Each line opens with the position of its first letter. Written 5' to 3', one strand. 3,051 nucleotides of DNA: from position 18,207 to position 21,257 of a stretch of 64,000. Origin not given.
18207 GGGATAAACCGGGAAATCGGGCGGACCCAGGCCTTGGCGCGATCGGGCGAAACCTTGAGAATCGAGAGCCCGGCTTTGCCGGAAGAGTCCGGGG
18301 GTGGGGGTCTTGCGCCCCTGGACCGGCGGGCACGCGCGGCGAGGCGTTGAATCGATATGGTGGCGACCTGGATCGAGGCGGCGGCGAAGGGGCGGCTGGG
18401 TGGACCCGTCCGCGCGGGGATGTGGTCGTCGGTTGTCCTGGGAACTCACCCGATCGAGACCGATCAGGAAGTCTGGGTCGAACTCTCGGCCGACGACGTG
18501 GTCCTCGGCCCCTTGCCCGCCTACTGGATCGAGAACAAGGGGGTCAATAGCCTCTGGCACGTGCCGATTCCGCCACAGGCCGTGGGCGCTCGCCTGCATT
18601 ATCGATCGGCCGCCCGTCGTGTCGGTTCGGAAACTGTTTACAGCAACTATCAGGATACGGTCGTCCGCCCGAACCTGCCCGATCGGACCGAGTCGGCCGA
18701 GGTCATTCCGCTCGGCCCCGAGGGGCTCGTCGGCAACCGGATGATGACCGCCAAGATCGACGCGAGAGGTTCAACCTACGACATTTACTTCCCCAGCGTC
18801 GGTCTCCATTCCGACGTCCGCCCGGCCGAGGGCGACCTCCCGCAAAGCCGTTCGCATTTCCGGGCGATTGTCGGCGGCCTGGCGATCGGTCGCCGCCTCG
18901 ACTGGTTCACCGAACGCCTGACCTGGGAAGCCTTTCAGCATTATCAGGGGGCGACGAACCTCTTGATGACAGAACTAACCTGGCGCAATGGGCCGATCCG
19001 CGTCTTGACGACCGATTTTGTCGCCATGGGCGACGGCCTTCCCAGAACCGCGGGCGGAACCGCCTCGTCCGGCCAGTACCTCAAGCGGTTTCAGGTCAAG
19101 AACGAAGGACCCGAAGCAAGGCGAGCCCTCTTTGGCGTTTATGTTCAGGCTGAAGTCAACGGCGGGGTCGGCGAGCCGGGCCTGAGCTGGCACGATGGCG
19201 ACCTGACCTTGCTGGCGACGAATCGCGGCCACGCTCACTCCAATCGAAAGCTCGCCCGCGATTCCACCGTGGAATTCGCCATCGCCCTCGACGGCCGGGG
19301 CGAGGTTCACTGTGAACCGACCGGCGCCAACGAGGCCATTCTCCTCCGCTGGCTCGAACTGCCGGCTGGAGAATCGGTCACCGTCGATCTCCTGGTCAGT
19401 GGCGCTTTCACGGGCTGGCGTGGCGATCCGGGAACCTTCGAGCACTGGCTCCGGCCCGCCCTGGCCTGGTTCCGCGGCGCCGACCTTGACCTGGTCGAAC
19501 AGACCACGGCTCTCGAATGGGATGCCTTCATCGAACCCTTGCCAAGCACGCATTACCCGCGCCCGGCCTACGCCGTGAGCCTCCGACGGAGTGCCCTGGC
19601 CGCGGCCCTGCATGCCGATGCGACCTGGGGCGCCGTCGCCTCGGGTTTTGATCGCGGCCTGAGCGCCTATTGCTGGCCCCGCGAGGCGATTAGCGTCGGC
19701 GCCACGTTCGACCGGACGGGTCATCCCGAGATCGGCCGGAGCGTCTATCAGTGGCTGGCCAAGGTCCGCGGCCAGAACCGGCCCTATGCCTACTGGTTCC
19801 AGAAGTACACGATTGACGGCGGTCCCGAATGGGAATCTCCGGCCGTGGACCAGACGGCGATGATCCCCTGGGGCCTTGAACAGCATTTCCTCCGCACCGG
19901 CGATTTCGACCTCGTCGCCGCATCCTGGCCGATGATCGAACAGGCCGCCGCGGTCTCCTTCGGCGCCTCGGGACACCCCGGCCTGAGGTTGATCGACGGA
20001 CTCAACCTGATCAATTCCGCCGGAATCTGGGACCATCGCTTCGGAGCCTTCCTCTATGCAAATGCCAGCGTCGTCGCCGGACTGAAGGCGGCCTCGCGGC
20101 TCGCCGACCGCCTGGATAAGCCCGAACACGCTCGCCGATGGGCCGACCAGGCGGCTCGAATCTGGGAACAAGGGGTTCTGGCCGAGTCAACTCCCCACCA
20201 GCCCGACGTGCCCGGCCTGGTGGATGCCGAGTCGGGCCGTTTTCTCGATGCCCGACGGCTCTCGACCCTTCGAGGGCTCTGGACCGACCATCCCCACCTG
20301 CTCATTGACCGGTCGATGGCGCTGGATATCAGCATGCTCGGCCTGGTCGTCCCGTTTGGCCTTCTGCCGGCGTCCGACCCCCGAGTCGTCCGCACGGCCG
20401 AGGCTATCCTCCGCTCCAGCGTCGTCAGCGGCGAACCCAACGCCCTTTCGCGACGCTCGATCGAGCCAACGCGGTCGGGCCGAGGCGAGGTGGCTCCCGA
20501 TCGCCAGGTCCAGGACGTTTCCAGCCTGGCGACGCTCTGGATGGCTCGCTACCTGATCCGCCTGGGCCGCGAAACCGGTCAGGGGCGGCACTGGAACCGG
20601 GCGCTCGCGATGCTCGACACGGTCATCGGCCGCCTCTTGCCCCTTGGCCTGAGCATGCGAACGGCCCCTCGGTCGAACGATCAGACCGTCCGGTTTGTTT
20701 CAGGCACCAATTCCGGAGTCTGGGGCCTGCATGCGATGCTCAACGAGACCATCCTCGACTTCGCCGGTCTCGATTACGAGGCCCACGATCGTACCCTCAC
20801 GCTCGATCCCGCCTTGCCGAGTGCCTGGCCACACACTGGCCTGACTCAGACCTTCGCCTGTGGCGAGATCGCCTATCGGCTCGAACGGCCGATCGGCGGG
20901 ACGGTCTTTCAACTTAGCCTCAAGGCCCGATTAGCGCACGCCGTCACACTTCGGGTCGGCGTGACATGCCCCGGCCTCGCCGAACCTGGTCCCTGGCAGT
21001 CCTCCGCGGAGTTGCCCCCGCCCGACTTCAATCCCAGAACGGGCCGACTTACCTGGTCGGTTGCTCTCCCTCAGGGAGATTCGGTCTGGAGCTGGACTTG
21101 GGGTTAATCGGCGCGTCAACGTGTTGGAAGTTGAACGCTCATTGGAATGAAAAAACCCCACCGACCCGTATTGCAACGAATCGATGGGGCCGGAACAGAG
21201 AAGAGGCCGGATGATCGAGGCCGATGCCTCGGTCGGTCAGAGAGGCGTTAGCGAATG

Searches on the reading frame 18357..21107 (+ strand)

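Call 37: search_protein_families(library=pfam, proteins=[window:18357-21107:+], max_evalue=1)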
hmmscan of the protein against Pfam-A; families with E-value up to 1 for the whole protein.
window:18357-21107:+ (916 aa): 2 families
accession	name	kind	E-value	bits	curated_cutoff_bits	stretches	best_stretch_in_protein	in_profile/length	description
PF22681.2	Lmo2446-like_N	-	0.076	13.7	29.7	1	26-67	31-72/72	Lmo2446-like, N-terminal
PF00723.27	Glyco_hydro_15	-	0.098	12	22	1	555-691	168-287/427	Glycosyl hydrolases family 15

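Call 39: search_protein_families(library=ncbifam, proteins=[window:18357-21107:+], max_evalue=1)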
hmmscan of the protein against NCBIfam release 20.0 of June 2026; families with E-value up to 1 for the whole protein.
window:18357-21107:+ (916 aa): 2 families
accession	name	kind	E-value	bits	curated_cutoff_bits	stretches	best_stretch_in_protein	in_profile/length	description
TIGR01577.1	oligosac_amyl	hypoth_equivalog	9.5e-37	126.9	820.7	2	409-686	258-508/616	oligosaccharide amylase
TIGR01535.1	glucan_glucosid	equivalog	1.4e-09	36.9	741.9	1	414-684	275-527/662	glucan 1,4-alpha-glucosidase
